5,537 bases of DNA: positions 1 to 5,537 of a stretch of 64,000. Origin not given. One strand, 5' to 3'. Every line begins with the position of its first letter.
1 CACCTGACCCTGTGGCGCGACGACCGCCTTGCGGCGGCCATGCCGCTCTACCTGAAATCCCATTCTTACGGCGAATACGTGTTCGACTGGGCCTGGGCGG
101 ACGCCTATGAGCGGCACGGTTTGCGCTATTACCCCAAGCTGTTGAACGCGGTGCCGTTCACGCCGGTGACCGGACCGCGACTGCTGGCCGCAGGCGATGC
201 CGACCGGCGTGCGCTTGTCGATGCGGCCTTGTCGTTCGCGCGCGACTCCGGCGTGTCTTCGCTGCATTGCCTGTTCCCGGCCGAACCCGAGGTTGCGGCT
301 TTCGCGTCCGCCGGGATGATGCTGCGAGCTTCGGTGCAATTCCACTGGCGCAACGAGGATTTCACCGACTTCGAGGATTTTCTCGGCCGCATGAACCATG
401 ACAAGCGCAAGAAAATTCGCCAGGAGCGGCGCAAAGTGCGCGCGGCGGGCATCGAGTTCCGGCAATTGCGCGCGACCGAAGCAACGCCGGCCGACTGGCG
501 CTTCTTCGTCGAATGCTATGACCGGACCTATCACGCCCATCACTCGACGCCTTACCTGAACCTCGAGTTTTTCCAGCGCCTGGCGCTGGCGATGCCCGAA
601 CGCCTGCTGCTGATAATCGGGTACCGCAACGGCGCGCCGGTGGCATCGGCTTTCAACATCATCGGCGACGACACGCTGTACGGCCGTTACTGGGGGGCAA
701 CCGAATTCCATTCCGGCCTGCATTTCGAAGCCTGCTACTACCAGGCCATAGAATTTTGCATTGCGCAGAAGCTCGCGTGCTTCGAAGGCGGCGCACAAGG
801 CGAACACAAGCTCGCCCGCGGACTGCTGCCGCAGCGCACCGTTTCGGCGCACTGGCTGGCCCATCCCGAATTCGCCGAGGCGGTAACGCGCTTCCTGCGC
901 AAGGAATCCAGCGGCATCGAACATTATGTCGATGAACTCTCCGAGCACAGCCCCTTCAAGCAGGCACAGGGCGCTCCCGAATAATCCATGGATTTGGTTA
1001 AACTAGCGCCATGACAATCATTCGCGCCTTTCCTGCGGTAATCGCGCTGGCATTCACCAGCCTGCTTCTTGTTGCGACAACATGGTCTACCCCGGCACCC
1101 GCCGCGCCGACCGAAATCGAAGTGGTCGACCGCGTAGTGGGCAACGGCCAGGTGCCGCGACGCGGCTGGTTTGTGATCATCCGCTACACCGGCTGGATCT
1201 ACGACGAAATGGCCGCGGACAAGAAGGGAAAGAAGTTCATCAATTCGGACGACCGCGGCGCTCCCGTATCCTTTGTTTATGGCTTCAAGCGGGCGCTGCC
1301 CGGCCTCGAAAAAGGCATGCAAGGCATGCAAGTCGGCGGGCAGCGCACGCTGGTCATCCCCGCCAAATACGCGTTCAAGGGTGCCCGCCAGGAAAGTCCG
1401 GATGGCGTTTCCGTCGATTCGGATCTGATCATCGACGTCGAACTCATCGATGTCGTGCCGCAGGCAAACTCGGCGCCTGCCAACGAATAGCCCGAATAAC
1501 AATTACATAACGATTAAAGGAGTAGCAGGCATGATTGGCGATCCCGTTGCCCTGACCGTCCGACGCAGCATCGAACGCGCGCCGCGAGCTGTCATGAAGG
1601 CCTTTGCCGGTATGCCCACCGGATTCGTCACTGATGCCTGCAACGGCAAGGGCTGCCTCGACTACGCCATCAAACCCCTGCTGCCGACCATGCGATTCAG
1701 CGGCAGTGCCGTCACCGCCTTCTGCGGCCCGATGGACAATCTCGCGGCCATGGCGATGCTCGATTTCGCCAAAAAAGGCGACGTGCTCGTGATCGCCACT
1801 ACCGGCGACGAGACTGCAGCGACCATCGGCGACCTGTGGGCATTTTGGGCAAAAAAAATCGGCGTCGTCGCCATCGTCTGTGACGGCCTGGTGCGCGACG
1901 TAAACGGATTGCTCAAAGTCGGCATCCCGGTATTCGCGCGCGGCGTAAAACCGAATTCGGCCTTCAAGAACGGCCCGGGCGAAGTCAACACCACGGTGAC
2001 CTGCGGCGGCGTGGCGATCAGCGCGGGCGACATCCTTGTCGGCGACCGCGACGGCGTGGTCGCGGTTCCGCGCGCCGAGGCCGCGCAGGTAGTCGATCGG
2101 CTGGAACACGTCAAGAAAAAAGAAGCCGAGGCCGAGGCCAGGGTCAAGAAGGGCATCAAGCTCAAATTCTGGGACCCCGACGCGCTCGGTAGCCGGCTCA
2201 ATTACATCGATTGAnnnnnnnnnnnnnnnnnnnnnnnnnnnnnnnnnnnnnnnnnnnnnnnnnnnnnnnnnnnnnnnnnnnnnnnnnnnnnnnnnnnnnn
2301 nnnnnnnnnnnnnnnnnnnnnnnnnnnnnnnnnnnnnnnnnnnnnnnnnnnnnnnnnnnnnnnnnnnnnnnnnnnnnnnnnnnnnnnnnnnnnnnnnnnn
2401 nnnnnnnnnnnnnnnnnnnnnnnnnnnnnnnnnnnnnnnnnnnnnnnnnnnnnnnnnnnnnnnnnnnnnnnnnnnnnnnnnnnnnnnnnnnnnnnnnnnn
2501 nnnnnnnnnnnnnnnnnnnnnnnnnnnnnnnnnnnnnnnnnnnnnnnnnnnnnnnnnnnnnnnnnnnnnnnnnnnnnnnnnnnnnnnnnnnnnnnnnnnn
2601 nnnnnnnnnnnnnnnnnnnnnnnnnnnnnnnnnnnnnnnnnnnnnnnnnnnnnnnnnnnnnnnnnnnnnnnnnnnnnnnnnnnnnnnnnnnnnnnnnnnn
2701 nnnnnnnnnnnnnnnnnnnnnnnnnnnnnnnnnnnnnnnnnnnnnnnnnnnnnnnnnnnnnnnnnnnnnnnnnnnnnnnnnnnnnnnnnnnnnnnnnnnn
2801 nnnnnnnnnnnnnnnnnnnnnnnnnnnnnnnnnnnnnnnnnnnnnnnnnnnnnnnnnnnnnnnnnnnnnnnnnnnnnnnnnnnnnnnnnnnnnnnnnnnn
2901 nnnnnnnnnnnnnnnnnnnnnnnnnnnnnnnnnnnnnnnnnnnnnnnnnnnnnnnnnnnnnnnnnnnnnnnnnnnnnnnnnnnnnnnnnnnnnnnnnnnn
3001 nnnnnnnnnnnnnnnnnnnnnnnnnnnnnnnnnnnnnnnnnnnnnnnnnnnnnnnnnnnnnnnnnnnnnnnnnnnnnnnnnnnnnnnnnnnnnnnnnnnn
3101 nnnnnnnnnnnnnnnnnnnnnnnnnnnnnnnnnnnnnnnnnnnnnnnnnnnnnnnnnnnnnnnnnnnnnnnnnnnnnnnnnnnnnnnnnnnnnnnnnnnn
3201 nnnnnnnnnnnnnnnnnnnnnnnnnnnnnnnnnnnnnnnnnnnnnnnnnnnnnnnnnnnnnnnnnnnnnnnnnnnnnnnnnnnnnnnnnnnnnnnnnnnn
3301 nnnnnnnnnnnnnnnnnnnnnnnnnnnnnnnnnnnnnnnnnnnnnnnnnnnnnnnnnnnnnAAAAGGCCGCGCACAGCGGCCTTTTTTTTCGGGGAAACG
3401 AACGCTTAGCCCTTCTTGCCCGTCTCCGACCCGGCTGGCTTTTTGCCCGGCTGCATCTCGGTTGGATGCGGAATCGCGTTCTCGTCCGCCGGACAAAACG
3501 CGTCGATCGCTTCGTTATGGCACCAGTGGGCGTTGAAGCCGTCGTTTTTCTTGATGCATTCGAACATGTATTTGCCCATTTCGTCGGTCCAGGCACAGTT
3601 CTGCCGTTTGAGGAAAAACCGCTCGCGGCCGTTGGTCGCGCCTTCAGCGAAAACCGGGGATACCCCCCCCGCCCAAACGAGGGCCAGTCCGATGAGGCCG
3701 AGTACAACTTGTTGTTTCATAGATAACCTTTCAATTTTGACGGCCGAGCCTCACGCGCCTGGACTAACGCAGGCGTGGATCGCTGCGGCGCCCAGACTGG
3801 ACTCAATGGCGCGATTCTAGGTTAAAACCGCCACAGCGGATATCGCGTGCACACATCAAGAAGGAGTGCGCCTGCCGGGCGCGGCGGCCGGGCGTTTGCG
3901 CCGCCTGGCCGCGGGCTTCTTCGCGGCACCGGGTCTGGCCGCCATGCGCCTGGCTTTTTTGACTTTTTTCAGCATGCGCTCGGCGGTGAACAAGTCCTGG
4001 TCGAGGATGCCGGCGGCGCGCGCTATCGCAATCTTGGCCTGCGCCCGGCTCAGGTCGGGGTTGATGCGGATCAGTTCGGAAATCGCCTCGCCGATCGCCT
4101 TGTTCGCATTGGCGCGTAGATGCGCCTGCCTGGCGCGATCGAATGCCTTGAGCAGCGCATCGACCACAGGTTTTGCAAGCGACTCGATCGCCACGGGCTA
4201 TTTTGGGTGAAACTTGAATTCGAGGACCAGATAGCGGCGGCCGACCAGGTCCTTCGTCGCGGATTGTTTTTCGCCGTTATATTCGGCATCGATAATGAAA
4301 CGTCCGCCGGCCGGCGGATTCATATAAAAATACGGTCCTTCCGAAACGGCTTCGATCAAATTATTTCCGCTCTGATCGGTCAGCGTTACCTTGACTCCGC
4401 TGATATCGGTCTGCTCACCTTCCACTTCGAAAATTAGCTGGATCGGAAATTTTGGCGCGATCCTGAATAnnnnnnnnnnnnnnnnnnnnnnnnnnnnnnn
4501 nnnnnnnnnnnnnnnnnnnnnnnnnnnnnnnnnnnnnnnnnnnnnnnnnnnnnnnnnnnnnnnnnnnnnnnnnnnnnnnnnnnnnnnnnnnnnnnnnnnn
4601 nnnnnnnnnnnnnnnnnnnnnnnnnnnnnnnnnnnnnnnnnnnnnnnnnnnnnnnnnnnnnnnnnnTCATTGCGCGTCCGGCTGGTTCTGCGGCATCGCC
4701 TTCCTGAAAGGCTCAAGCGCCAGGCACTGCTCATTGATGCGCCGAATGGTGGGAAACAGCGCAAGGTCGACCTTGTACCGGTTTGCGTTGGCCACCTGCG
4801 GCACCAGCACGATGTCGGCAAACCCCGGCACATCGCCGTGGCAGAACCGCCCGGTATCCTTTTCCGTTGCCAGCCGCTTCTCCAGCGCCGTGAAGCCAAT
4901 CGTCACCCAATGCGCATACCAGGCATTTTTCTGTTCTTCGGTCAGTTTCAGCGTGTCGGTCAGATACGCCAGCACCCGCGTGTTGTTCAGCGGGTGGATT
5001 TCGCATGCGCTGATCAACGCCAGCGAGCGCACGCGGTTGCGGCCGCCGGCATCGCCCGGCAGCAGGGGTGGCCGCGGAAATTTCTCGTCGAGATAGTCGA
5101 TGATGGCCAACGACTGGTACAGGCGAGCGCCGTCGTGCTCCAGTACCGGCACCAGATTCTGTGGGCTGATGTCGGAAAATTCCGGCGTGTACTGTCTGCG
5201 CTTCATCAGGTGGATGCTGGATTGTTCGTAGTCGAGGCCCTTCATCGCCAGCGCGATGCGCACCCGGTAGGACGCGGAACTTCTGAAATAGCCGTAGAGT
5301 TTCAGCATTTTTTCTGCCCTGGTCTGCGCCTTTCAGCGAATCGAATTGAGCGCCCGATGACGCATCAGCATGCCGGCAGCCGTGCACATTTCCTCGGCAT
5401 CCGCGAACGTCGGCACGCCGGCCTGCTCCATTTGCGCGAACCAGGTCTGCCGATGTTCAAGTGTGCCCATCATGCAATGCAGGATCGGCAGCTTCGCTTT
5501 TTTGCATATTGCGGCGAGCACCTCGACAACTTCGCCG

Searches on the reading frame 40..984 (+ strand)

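Call 27: search_protein_families(library=pfam, proteins=[window:40-984:+], max_evalue=0.0001)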
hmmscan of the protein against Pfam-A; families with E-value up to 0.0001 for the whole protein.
window:40-984:+ (314 aa): 2 families
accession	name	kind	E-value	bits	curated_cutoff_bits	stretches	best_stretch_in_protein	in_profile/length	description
PF04339.18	FemAB_like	-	9.2e-132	440.1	27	1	1-308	58-369/369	Peptidogalycan biosysnthesis/recognition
PF13480.13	Acetyltransf_6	-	3.2e-13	50.5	22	1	122-252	3-136/143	Acetyltransferase (GNAT) domain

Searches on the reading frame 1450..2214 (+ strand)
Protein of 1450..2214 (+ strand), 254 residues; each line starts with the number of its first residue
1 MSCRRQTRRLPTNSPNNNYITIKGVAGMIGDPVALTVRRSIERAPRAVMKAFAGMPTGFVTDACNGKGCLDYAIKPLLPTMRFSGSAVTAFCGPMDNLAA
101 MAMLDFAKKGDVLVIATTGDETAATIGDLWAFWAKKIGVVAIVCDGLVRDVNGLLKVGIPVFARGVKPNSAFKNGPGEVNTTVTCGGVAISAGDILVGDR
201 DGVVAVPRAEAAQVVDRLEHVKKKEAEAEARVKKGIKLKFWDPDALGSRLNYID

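Call 27: search_protein_families(library=pfam, proteins=[window:1450-2214:+], max_evalue=0.0001)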
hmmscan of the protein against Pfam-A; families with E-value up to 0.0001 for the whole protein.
window:1450-2214:+ (254 aa): 1 family
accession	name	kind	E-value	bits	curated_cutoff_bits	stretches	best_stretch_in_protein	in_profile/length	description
PF03737.21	RraA-like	-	7.8e-38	130.5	24.5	1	60-204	4-151/152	Aldolase/RraA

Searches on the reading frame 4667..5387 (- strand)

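Call 85: search_protein_families(library=pfam, proteins=[window:4667-5308:-, window:4731-5387:-], max_evalue=0.001)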
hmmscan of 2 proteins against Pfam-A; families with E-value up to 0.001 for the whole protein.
window:4667-5308:- (213 aa): 4 families
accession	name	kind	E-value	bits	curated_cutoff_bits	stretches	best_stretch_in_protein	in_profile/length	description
PF13417.12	GST_N_3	-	6.1e-18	65.4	22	1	4-81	1-75/75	Glutathione S-transferase, N-terminal domain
PF02798.26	GST_N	-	3.5e-16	59.7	20.9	1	2-75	3-76/76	Glutathione S-transferase, N-terminal domain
PF13409.12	GST_N_2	-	7.4e-14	52.6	25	1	10-75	2-69/70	Glutathione S-transferase, N-terminal domain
PF13410.11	GST_C_2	-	4.6e-05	23.9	24.9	1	139-182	15-54/69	Glutathione S-transferase, C-terminal domain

window:4731-5387:- (218 aa): 0 families
